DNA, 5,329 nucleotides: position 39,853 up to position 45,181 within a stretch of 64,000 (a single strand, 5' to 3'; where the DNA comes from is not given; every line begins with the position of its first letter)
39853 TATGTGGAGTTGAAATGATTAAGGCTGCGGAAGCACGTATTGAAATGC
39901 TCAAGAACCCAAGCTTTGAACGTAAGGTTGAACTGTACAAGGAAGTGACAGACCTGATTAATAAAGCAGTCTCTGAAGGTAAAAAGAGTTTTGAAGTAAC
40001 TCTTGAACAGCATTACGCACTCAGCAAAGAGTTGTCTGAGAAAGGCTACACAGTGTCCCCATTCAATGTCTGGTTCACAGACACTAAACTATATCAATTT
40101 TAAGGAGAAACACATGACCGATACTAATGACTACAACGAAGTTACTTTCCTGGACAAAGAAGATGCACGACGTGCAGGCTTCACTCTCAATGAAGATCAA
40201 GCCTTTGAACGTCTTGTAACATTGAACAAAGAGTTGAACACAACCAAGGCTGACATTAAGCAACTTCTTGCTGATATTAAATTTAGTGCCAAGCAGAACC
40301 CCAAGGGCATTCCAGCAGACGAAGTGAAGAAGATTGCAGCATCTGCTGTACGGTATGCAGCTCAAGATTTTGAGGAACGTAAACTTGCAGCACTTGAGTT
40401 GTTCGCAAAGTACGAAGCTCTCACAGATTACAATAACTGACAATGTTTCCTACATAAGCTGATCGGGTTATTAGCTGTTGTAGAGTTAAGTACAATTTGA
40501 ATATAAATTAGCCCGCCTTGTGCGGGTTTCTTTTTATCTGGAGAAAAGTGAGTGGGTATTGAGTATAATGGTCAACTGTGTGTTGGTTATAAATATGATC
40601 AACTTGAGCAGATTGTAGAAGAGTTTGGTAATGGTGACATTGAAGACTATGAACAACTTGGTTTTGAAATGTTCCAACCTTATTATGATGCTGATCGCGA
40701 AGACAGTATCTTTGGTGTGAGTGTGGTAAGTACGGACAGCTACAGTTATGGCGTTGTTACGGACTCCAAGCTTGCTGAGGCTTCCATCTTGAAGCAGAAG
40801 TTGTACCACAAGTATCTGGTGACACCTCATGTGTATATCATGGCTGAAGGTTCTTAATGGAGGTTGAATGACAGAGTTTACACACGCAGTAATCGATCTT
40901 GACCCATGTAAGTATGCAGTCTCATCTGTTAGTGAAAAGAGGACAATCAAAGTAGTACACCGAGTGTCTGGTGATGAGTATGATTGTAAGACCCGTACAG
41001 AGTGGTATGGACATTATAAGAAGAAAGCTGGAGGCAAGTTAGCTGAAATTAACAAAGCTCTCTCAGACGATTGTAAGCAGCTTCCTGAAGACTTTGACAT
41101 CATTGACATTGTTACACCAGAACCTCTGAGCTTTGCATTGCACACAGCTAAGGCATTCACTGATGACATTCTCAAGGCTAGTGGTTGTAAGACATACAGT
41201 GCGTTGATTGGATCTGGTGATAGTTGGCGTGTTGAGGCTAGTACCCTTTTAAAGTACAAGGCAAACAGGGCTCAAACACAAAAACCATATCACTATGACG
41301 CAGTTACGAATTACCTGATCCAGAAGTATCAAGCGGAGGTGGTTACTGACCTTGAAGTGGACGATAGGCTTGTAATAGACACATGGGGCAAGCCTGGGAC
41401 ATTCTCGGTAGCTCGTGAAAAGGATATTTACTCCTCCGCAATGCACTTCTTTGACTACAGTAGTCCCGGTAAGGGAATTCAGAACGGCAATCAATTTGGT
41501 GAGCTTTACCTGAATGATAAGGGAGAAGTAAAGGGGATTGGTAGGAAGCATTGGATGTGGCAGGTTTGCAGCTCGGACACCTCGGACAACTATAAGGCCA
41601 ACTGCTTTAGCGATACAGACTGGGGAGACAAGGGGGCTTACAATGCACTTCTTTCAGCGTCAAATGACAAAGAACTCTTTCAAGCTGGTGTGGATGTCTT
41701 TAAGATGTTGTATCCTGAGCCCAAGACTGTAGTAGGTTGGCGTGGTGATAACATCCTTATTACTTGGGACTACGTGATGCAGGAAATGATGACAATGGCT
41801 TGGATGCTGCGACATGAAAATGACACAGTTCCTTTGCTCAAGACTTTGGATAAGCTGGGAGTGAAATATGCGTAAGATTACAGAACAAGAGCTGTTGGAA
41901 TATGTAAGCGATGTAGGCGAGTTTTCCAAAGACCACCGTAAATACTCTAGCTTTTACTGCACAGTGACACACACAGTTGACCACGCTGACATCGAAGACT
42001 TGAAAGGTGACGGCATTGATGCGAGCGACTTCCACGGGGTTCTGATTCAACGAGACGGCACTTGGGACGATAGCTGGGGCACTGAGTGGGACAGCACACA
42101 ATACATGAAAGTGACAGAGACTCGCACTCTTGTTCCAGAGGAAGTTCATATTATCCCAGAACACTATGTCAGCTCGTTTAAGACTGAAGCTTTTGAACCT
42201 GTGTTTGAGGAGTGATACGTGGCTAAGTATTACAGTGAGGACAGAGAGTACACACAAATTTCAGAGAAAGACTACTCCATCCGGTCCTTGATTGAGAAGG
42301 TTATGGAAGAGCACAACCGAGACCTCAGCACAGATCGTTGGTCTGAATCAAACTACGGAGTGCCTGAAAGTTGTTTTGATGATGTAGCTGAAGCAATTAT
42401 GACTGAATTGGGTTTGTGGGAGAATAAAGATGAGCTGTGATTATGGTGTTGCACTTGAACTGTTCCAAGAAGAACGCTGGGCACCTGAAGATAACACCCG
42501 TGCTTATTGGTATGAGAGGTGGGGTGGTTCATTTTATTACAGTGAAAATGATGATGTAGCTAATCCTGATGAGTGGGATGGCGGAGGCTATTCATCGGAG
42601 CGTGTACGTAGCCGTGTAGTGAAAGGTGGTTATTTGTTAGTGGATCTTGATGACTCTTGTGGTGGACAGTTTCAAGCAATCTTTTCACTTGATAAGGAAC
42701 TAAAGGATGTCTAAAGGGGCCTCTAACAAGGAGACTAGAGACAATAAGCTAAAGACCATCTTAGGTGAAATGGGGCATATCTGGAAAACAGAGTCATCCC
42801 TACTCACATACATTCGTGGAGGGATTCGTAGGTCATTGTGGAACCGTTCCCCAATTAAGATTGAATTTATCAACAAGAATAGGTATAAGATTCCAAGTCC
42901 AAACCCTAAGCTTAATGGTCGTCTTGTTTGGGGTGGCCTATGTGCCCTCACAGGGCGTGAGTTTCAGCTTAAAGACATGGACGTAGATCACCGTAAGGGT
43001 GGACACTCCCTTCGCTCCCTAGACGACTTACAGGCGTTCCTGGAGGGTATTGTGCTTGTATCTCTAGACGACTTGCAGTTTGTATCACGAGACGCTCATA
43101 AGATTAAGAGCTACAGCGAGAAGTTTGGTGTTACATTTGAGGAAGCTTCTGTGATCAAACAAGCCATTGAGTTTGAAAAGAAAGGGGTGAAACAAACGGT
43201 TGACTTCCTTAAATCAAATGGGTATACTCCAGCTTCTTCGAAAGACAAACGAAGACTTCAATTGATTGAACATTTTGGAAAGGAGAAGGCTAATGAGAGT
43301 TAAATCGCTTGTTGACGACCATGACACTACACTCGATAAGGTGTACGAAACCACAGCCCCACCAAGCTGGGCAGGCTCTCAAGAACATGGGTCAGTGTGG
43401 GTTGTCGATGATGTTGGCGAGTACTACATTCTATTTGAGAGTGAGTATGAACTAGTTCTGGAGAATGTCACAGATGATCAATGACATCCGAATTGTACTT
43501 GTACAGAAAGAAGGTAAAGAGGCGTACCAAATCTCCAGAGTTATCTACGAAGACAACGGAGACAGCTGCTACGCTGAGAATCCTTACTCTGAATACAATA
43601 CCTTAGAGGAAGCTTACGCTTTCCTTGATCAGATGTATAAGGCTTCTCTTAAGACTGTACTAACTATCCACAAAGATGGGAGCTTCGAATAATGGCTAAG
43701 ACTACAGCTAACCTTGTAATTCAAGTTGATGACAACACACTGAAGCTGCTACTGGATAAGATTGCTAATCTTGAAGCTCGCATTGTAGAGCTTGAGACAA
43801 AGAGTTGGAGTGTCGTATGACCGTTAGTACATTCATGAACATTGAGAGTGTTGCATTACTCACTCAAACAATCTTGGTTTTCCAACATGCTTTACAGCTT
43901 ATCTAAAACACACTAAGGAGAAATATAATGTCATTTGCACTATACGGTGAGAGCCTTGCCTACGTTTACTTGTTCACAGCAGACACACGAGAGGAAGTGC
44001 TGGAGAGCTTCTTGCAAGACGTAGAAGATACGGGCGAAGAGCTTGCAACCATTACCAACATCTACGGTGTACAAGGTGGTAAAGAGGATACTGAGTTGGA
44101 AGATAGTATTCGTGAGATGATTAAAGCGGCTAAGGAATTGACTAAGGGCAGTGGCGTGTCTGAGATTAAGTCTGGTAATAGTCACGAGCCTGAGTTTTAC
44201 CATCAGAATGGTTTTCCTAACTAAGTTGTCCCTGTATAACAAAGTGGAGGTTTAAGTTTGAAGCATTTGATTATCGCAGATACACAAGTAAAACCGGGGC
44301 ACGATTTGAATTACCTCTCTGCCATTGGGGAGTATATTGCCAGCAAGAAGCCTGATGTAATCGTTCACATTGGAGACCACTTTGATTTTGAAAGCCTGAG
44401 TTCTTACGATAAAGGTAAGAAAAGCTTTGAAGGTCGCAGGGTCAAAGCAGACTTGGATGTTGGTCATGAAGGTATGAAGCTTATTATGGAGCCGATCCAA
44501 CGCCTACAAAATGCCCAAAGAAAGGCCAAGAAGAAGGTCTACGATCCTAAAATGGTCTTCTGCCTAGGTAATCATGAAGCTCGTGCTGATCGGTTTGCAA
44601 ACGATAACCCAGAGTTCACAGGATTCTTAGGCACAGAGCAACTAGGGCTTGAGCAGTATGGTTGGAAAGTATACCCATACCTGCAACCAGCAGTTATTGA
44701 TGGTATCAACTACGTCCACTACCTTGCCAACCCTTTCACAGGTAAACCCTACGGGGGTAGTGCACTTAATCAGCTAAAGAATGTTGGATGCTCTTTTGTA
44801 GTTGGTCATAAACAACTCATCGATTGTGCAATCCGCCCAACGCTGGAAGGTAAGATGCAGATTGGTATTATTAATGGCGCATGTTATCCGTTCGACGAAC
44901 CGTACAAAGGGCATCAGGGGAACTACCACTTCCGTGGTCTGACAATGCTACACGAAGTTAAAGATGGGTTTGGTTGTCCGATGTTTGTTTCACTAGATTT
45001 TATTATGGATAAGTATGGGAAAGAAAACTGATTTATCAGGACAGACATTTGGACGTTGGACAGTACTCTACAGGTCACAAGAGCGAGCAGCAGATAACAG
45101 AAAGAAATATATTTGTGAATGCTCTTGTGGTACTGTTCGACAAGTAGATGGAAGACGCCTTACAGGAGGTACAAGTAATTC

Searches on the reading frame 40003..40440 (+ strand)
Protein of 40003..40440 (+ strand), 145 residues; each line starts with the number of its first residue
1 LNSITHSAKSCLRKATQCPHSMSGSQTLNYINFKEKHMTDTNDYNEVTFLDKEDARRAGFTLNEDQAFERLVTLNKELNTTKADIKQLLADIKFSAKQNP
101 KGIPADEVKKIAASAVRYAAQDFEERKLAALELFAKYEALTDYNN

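Call 48: search_protein_families(library=phrogs, proteins=[window:40003-40440:+], max_evalue=0.00001)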
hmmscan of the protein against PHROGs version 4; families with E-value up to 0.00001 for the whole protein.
window:40003-40440:+ (145 aa): 1 family
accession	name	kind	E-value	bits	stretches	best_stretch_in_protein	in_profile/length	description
phrog_7029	-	unknown function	3.2e-13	51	1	63-144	2-77/78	-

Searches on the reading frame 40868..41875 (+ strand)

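Call 48: search_protein_families(library=phrogs, proteins=[window:40868-41875:+], max_evalue=0.00001)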
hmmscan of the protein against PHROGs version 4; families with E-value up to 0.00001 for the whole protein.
window:40868-41875:+ (335 aa): 1 family
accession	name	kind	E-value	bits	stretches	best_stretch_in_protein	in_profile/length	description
phrog_107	-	DNA, RNA and nucleotide metabolism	2.9e-35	123.4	1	2-330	117-376/542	exonuclease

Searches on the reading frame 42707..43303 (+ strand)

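Call 48: search_protein_families(library=phrogs, proteins=[window:42707-43303:+], max_evalue=0.00001)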
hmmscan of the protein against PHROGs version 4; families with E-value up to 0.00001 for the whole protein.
window:42707-43303:+ (198 aa): 1 family
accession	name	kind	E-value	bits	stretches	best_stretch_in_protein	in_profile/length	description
phrog_1985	-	DNA, RNA and nucleotide metabolism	1.6e-58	198.8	1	14-194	3-182/184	HNH endonuclease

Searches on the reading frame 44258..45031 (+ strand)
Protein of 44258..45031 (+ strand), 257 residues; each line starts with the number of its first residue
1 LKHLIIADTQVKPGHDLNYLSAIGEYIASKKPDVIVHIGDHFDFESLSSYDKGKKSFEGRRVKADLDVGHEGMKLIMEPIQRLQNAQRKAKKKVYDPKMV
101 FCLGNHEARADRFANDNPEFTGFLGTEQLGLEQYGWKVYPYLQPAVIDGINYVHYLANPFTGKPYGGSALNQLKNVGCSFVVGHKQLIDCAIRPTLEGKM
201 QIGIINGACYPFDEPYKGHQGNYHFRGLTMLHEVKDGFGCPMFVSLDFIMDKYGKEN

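Call 48: search_protein_families(library=phrogs, proteins=[window:44258-45031:+], max_evalue=0.00001)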
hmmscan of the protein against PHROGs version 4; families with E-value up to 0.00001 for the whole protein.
window:44258-45031:+ (257 aa): 1 family
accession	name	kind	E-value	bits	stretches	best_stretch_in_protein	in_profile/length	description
phrog_221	-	other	1.5e-67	229.4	1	2-248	113-350/367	metallo-phosphoesterase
